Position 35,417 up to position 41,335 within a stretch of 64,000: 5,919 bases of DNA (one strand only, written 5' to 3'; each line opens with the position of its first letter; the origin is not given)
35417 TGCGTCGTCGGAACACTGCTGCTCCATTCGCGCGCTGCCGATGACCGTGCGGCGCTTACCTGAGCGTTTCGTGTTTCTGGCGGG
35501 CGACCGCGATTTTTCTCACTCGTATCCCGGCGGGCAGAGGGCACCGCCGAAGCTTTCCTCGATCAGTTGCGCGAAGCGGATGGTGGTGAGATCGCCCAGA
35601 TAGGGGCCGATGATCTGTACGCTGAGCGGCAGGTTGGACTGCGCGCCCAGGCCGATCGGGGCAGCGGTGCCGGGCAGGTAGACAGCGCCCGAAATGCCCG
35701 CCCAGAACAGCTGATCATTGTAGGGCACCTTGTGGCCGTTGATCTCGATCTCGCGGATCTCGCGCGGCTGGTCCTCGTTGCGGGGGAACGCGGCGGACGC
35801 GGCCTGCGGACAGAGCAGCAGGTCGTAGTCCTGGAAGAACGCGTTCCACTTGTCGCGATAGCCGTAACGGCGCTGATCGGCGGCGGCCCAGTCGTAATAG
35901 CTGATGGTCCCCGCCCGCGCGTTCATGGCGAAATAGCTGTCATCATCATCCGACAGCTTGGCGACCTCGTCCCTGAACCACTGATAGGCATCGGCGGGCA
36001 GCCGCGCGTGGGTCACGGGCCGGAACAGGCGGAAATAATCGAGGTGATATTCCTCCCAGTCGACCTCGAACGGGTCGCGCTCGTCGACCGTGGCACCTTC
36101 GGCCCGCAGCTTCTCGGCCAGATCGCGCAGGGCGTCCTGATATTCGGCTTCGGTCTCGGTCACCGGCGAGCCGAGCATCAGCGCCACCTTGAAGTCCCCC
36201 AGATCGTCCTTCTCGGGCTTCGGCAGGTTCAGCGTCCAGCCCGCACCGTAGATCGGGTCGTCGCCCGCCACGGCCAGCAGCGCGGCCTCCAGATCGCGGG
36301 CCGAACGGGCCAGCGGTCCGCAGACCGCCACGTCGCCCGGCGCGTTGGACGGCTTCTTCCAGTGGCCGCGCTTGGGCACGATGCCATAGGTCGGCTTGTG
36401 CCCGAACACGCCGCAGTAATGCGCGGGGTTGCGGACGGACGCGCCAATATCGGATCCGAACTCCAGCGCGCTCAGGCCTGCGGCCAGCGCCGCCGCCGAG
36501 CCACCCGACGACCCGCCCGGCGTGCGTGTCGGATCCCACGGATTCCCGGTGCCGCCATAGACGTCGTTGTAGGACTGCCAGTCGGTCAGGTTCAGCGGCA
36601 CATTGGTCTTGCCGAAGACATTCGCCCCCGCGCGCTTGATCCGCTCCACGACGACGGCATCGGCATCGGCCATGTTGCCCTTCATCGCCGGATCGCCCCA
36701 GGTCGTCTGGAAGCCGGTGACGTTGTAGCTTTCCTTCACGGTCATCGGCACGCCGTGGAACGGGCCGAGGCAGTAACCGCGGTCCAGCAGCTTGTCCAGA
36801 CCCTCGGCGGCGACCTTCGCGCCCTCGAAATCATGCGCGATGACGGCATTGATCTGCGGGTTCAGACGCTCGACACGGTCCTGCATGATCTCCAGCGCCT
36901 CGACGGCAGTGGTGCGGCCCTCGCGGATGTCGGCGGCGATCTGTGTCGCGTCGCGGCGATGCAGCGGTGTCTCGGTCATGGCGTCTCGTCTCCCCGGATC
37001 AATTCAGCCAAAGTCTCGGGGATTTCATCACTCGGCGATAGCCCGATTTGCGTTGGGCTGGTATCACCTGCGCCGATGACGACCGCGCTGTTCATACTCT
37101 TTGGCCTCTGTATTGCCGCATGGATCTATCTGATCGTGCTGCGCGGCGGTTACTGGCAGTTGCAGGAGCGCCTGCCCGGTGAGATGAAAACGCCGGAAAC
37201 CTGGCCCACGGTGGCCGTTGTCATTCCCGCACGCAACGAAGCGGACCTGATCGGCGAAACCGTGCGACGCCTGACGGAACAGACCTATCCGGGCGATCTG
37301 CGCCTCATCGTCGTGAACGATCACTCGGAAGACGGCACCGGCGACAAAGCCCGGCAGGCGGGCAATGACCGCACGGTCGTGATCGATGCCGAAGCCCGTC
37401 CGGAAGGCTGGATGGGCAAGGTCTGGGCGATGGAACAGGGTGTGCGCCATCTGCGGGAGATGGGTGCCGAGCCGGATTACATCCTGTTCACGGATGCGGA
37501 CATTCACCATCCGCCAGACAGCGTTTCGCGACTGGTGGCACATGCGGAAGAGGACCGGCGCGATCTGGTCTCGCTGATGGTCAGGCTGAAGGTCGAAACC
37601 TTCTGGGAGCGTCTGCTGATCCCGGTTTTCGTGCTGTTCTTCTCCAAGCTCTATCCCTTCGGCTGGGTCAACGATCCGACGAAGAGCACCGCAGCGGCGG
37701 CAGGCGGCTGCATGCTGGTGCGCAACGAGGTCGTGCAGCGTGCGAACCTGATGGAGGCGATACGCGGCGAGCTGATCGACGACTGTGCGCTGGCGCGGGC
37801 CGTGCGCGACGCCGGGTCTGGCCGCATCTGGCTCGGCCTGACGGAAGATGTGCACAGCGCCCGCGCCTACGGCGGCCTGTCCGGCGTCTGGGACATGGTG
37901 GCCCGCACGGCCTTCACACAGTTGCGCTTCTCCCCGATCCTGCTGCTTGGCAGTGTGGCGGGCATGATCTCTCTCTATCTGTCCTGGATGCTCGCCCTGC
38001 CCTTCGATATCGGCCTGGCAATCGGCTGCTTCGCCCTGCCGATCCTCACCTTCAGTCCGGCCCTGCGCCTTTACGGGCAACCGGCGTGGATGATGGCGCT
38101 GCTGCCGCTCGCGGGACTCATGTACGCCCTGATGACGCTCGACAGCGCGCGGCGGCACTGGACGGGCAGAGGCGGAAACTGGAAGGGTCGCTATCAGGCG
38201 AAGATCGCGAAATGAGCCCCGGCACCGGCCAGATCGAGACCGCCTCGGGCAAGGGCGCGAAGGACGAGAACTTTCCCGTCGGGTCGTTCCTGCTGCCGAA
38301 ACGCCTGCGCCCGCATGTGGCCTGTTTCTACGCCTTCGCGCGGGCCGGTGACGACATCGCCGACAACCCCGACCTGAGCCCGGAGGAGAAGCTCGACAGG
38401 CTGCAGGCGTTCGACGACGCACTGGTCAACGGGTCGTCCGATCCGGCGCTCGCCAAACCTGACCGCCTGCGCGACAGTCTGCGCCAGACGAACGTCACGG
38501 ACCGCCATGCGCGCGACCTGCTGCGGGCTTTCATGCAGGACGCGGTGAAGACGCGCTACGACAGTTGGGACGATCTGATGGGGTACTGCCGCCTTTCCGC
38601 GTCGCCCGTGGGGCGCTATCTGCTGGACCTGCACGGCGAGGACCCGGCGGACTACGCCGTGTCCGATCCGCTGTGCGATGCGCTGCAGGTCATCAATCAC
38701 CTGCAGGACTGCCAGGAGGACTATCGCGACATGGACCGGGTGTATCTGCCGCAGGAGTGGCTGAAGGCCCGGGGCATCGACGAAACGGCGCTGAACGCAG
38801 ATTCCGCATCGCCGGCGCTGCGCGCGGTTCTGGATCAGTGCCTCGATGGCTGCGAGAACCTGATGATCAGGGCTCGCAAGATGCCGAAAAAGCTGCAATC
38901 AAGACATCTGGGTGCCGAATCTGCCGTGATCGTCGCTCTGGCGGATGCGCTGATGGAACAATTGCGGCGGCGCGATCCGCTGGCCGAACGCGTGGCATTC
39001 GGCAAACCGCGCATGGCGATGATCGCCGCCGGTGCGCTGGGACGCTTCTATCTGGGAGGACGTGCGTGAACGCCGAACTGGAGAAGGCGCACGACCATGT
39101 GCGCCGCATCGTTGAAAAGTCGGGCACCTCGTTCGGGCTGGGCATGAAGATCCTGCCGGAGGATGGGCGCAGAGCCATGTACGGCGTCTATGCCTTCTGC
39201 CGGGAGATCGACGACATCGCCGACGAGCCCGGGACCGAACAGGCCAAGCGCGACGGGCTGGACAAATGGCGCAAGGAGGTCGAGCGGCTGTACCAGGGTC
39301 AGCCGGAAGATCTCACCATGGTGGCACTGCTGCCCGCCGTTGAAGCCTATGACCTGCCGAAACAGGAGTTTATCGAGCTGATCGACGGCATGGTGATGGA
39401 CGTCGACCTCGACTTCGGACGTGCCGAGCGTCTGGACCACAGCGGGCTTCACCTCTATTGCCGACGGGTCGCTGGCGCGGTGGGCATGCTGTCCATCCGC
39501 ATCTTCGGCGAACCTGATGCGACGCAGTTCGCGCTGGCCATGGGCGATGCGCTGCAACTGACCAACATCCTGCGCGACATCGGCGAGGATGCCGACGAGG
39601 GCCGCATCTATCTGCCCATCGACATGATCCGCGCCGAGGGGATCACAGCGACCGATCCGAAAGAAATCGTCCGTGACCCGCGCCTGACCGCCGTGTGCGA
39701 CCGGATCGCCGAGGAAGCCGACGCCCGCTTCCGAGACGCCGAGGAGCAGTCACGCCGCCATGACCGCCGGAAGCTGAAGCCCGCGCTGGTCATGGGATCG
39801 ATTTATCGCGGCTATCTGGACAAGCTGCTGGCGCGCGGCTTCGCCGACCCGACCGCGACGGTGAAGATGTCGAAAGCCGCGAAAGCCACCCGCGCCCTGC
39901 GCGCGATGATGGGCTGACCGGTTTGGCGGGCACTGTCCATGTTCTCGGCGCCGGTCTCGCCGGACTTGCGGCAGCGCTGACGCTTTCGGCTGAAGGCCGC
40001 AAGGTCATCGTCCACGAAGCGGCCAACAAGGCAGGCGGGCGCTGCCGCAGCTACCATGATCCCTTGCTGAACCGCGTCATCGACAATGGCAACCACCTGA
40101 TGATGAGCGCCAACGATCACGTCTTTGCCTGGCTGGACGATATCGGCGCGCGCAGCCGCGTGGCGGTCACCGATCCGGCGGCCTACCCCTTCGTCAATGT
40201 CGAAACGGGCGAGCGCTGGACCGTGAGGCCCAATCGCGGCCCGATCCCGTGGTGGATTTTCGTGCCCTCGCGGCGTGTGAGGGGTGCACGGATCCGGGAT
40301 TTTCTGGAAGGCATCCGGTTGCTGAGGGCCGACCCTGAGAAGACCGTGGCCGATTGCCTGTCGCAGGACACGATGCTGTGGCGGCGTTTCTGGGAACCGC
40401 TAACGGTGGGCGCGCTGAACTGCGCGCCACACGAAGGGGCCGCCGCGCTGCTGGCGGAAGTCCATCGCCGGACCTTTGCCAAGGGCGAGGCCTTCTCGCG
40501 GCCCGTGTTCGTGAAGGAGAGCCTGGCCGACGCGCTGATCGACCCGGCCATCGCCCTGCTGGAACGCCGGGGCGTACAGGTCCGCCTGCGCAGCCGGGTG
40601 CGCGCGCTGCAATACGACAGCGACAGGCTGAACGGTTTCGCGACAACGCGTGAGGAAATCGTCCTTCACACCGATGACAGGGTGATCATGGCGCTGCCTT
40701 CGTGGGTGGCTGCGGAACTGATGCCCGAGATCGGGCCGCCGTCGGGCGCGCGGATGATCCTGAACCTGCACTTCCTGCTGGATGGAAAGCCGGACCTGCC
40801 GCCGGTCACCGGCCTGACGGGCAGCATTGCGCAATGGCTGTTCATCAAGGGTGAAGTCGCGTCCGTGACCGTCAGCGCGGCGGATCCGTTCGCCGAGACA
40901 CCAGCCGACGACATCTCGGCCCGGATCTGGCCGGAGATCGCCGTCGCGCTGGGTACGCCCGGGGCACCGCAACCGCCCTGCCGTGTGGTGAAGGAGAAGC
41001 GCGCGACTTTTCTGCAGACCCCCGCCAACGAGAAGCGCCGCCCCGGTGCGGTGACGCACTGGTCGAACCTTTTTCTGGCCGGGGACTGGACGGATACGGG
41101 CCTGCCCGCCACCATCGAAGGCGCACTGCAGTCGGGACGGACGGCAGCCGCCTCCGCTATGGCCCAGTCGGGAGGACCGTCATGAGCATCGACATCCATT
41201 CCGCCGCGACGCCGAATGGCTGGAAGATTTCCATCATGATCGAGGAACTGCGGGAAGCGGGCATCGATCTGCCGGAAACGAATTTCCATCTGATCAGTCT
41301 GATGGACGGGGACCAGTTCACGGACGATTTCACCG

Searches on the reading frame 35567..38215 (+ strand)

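Call 27: search_protein_families(library=pfam, proteins=[window:35567-38215:+], max_evalue=0.001)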
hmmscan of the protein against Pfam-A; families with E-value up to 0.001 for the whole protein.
window:35567-38215:+ (882 aa): 3 families
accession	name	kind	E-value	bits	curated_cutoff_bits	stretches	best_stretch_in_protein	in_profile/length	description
PF00535.33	Glycos_transf_2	-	1.6e-21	77.4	23.3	1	551-723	2-164/168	Glycosyl transferase family 2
PF13641.12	Glyco_tranf_2_3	-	4e-15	56.9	27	1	547-750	1-198/230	Glycosyltransferase like family 2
PF13506.12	Glyco_transf_21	-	9.3e-14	51.7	21.7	1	611-750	11-141/174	Glycosyl transferase family 21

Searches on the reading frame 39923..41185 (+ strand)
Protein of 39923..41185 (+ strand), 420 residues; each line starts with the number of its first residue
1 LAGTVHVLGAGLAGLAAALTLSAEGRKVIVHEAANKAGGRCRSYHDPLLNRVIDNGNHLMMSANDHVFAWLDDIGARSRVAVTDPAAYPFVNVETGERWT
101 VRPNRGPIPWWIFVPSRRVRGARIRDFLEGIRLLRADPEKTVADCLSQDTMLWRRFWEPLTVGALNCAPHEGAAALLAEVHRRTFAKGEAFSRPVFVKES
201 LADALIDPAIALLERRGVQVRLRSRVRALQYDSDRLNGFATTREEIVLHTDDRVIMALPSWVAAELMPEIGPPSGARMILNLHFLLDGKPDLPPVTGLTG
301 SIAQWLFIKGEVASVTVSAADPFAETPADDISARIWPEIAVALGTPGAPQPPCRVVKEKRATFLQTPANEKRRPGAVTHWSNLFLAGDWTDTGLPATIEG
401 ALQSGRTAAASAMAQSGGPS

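Call 27: search_protein_families(library=pfam, proteins=[window:39923-41185:+], max_evalue=0.001)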
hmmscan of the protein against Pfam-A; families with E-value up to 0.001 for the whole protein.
window:39923-41185:+ (420 aa): 8 families
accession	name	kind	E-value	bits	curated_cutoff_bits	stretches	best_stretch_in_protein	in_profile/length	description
PF01593.30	Amino_oxidase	-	1.9e-45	156.4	19.8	1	12-410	1-440/443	Flavin containing amine oxidoreductase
PF13450.12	NAD_binding_8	-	3.7e-13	50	21.9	1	7-73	1-67/68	NAD(P)-binding Rossmann-like domain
PF01266.30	DAO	-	1.2e-08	35.4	27.9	1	5-38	2-35/353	FAD dependent oxidoreductase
PF03486.20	HI0933_like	-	5.9e-07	29.6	50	0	5-39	3-37/244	HI0933-like protein Rossmann domain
PF00890.30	FAD_binding_2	-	1.8e-06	27.8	20.4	1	7-39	4-36/414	FAD binding domain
PF07992.20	Pyr_redox_2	-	4e-06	26.9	26.1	1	5-55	3-48/291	Pyridine nucleotide-disulphide oxidoreductase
PF06100.17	MCRA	-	4.7e-05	22.9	23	0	190-262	193-275/495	MCRA family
PF12831.13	FAD_oxidored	-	0.00034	20.5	27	1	5-40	2-37/416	FAD dependent oxidoreductase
